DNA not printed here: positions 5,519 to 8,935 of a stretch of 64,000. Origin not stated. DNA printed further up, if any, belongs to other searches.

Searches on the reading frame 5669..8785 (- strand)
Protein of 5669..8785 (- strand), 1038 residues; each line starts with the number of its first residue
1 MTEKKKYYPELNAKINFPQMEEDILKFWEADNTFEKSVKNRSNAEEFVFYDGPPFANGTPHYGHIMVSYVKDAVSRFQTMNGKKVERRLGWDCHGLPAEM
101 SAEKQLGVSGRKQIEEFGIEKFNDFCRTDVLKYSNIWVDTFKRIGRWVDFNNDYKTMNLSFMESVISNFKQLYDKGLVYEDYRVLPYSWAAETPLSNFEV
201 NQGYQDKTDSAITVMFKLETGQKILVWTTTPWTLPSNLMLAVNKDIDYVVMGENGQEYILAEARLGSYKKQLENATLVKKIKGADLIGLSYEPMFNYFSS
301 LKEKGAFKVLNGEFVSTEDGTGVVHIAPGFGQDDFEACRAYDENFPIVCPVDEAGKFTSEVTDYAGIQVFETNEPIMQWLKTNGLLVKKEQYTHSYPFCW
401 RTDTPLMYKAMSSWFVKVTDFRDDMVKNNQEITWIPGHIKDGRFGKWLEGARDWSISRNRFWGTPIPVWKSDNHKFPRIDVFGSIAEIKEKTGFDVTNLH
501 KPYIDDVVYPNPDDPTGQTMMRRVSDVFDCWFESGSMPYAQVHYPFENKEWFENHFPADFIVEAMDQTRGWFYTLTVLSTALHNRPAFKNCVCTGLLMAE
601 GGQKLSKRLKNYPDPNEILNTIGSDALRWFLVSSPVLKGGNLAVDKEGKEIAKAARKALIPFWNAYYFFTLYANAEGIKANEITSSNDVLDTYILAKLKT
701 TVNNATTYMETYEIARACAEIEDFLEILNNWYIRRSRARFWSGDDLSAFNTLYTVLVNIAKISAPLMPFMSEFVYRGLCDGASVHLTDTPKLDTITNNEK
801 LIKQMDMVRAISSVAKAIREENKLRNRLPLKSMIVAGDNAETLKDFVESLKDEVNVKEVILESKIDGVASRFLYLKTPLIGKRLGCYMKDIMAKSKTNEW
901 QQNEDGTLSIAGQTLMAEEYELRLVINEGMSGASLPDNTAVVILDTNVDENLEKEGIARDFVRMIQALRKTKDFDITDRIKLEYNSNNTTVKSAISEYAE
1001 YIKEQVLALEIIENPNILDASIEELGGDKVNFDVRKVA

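Call 66: search_protein_families(library=pfam, proteins=[window:5669-8785:-], max_evalue=0.00001)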
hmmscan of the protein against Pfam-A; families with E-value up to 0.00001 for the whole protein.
window:5669-8785:- (1038 aa): 4 families
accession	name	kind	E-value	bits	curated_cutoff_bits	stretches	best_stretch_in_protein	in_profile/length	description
PF00133.28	tRNA-synt_1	-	1.7e-135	452.4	22.7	1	24-638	2-409/414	tRNA synthetases class I (I, L, M and V)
PF19302.4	DUF5915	-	4.1e-30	105.2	27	1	849-1037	3-195/195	Domain of unknown function (DUF5915)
PF08264.19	Anticodon_1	-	1.2e-26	93.8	25.1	1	691-832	1-146/148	Anticodon-binding domain of tRNA ligase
PF09334.17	tRNA-synt_1g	-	3e-16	59.6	20.1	1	54-130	8-83/391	tRNA synthetases class I (M)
